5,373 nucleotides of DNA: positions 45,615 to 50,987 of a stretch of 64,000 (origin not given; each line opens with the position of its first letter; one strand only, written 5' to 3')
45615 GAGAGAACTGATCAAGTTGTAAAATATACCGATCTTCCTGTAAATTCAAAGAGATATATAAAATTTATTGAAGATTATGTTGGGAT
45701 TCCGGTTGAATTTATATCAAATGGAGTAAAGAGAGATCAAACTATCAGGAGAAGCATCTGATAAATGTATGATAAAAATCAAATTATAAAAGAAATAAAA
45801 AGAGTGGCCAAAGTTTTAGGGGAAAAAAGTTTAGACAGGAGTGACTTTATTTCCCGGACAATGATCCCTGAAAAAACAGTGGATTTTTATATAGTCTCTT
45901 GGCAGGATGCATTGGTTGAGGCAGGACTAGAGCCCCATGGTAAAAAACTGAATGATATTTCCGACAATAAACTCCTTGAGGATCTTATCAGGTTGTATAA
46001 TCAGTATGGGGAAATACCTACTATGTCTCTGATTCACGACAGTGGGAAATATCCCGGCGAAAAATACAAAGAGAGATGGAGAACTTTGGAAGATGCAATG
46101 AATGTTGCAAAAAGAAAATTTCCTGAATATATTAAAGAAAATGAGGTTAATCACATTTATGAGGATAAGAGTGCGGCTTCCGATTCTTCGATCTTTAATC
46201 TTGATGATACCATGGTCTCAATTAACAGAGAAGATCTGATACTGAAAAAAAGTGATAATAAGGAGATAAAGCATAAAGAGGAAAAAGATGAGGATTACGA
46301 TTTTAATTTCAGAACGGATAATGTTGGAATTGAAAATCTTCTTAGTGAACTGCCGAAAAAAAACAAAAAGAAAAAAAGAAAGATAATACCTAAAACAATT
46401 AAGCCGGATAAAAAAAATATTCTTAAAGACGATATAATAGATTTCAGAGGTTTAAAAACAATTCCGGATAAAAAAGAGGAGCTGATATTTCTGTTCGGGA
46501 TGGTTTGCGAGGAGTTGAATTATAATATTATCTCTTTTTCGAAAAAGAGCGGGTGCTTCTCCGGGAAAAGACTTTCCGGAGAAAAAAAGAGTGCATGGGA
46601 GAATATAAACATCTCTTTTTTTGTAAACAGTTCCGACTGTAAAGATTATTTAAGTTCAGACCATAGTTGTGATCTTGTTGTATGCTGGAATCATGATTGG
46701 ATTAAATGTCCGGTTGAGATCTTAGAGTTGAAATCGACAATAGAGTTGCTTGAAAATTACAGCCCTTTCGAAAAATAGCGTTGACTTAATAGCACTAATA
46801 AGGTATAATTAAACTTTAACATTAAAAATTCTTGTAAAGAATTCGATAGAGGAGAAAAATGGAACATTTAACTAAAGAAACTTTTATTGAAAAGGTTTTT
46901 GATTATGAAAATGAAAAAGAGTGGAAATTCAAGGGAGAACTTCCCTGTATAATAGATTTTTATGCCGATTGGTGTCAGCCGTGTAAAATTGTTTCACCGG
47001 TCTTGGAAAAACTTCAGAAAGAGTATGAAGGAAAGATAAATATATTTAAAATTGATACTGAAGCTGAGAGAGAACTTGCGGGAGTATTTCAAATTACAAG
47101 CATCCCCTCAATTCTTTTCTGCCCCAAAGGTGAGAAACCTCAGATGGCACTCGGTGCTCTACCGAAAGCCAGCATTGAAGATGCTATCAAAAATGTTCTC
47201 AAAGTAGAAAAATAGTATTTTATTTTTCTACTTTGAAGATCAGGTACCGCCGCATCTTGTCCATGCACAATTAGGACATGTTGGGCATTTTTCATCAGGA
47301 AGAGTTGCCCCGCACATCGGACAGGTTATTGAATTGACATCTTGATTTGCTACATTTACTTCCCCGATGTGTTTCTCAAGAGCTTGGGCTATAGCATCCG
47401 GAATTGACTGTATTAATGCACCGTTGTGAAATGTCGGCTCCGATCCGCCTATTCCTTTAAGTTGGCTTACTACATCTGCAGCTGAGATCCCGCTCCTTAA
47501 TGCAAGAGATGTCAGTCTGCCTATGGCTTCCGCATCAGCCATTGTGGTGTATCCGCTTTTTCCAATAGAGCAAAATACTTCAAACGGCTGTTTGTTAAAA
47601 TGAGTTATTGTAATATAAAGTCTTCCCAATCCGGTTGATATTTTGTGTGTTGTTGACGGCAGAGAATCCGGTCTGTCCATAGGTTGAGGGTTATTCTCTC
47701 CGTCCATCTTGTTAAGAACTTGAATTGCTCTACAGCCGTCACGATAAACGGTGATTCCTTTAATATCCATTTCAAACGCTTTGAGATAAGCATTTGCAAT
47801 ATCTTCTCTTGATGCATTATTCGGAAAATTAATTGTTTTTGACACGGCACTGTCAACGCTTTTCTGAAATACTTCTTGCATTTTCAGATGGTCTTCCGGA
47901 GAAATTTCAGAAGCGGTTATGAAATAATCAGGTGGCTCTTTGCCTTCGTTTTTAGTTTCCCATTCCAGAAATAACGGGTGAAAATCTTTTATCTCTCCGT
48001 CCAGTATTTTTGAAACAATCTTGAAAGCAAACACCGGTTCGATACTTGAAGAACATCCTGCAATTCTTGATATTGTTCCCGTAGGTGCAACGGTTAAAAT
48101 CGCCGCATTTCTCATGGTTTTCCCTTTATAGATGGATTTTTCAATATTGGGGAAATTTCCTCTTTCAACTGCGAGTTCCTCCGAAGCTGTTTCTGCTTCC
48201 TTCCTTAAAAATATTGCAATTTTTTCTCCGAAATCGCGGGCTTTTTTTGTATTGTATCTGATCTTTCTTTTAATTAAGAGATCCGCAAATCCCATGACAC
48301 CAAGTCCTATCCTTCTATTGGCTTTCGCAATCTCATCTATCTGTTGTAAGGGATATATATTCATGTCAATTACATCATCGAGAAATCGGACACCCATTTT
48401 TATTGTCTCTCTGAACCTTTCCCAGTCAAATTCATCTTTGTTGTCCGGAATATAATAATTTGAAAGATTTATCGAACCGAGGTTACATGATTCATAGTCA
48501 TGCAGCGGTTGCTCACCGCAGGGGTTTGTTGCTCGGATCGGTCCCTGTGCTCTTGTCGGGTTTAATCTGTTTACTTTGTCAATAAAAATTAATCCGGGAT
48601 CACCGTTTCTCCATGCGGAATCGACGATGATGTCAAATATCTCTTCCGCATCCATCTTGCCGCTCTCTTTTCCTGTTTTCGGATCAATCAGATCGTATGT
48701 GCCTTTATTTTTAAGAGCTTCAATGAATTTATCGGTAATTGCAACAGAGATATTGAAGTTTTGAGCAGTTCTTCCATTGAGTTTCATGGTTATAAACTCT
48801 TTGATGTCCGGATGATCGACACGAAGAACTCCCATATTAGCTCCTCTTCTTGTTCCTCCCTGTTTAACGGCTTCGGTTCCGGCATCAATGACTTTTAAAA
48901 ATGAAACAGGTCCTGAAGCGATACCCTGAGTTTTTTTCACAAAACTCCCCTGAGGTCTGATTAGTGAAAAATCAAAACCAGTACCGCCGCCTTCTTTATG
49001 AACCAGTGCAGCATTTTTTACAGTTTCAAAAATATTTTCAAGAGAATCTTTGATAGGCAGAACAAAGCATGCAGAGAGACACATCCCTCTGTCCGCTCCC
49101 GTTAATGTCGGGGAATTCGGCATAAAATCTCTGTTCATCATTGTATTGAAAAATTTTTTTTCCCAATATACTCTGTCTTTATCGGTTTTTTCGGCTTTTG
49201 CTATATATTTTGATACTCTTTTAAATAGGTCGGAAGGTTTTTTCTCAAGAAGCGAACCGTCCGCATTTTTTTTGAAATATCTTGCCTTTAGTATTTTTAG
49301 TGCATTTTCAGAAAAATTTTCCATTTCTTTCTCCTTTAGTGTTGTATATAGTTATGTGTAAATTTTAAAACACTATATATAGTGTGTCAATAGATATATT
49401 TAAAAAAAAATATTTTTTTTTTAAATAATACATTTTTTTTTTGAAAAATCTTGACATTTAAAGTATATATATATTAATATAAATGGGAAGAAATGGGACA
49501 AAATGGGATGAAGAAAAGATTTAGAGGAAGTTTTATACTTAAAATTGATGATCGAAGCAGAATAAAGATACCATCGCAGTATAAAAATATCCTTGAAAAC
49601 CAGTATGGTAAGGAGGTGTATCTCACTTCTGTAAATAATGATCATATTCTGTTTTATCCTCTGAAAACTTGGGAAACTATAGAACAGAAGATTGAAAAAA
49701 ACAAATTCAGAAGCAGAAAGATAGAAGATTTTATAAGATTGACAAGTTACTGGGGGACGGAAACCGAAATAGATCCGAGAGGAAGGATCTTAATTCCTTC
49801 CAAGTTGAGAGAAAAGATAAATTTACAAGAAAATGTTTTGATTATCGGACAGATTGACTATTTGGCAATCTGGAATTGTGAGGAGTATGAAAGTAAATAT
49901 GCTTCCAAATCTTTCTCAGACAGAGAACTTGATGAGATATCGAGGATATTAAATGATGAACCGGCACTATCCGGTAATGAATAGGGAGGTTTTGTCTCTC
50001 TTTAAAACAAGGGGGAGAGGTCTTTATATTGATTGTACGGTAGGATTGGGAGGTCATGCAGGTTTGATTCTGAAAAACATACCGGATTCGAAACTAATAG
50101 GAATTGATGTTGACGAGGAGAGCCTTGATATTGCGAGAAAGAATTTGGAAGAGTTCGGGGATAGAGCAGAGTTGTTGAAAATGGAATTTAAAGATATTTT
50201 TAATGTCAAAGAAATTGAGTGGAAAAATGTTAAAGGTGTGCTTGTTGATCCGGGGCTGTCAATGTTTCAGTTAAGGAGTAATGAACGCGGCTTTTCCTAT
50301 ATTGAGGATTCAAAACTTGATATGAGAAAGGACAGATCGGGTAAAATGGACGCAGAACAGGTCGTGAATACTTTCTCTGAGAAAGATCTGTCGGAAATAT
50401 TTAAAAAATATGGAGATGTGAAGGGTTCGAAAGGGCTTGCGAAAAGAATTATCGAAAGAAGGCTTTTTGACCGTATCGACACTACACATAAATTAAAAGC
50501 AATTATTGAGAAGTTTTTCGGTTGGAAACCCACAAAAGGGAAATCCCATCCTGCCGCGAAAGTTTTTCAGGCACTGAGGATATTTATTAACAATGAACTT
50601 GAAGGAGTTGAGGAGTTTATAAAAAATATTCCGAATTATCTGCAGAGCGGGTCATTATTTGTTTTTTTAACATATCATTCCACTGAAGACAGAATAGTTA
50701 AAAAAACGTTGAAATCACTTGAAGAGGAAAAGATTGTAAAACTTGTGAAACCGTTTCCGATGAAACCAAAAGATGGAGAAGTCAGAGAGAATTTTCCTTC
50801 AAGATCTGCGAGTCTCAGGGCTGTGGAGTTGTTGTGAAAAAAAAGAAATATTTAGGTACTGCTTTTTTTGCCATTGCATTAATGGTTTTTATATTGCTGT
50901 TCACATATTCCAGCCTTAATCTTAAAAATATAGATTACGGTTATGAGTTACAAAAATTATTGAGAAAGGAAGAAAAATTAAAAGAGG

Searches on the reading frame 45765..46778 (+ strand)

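Call 77: search_protein_families(library=pfam, proteins=[window:45765-46778:+], max_evalue=0.00001)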
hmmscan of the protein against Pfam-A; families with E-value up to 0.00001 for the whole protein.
window:45765-46778:+ (337 aa): 1 family
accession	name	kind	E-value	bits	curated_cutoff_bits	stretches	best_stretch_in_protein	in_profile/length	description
PF18780.6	HNH_repeat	-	3.8e-10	40.4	26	0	65-112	1-48/54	Homing endonuclease associated repeat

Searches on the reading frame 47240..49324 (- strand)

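Call 77: search_protein_families(library=pfam, proteins=[window:47240-49324:-], max_evalue=0.00001)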
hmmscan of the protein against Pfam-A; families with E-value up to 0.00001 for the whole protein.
window:47240-49324:- (694 aa): 3 families
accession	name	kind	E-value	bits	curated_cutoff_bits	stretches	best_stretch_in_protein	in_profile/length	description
PF02867.20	Ribonuc_red_lgC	-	2e-122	409.9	23.9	2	84-401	1-346/523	Ribonucleotide reductase, barrel domain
PF00317.26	Ribonuc_red_lgN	-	3.8e-20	72.2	28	1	3-79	2-74/77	Ribonucleotide reductase, all-alpha domain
PF12637.14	TSCPD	-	3.5e-19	69.3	22.8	1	561-652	6-87/88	TSCPD domain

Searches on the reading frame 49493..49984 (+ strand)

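Call 76: search_protein_families(library=pfam, proteins=[window:49493-49984:+], max_evalue=0.00001)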
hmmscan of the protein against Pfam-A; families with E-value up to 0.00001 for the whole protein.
window:49493-49984:+ (163 aa): 1 family
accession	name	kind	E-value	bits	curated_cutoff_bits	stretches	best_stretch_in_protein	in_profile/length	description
PF02381.23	MraZ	-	6.6e-22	77.7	23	2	89-142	6-60/72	MraZ protein, putative antitoxin-like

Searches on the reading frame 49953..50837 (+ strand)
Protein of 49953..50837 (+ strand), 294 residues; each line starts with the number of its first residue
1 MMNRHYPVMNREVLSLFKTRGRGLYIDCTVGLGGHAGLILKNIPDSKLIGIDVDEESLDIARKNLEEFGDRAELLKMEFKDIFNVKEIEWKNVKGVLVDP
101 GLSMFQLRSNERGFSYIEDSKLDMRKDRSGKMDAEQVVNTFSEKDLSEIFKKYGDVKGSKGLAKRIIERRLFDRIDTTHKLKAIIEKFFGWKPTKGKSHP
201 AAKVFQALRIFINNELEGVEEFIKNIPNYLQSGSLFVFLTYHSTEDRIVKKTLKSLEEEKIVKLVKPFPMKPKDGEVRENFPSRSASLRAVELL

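Call 76: search_protein_families(library=pfam, proteins=[window:49953-50837:+], max_evalue=0.00001)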
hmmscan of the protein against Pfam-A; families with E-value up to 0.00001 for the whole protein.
window:49953-50837:+ (294 aa): 1 family
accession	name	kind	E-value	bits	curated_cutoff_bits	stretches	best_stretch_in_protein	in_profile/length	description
PF01795.25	Methyltransf_5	-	4.6e-84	283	27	1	4-292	3-307/309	MraW methylase family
